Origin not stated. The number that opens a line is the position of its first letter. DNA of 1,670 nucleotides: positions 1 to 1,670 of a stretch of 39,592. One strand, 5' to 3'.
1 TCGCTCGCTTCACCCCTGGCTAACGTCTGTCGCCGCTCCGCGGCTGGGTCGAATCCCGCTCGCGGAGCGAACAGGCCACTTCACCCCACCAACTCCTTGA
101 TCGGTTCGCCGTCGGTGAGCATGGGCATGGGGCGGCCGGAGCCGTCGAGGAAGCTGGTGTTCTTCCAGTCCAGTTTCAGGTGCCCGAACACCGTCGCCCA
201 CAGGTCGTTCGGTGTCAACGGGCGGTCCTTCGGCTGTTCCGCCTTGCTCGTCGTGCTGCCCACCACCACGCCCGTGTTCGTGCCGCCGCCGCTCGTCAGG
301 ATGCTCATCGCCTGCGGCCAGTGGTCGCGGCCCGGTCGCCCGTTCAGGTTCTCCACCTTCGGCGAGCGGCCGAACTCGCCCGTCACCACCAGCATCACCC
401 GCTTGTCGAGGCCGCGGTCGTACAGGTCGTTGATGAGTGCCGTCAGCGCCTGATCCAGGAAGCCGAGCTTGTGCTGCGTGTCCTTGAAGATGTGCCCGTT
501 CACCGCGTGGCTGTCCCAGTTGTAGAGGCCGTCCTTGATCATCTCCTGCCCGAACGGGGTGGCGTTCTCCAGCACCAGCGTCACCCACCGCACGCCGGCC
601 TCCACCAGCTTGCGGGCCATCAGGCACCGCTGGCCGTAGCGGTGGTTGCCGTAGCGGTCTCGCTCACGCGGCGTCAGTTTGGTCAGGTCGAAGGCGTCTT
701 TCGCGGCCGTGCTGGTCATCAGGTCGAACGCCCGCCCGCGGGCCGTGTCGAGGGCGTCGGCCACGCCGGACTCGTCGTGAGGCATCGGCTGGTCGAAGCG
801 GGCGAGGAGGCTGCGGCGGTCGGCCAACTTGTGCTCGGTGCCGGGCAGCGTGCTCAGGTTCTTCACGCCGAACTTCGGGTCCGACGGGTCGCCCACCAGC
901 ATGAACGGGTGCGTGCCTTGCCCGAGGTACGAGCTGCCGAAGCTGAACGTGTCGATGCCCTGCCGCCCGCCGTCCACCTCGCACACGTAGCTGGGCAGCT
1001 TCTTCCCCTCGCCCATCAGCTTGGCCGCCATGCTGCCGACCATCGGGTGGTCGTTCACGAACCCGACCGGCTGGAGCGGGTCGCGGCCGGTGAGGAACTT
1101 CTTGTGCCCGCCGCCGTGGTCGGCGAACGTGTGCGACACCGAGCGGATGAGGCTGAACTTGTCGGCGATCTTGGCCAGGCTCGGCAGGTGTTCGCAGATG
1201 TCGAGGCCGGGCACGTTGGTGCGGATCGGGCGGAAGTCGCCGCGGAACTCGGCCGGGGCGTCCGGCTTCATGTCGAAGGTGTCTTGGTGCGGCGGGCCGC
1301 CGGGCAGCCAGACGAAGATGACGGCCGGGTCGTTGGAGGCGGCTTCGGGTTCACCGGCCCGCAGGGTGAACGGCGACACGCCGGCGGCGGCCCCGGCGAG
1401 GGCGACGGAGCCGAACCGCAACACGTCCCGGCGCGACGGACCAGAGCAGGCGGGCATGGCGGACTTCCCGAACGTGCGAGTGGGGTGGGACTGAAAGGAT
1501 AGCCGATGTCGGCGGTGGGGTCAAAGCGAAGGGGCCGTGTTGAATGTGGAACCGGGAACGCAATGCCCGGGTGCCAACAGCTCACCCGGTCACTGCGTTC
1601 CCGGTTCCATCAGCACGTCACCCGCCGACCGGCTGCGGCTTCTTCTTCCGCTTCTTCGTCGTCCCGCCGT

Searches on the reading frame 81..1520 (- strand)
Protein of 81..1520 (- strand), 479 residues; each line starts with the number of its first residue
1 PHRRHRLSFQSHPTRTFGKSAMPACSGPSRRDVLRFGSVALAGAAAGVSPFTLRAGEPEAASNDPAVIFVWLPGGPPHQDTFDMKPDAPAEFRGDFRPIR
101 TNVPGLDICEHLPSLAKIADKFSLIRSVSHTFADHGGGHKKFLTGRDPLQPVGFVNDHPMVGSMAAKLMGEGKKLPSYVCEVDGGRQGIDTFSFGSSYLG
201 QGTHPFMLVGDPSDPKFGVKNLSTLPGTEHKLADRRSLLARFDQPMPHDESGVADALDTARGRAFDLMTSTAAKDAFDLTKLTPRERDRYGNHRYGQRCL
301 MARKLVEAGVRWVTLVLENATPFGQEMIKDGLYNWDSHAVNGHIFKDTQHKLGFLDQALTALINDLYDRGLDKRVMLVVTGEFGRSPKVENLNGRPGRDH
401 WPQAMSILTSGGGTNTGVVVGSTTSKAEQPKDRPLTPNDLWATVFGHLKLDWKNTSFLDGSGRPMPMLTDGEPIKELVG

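Call 8: search_protein_families(library=pfam, proteins=[window:81-1520:-], max_evalue=0.001)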
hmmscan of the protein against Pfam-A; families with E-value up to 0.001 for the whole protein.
window:81-1520:- (479 aa): 1 family
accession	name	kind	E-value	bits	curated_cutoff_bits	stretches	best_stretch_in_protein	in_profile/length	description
PF07394.17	DUF1501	-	9.3e-78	262.5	27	1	66-478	3-390/390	Protein of unknown function (DUF1501)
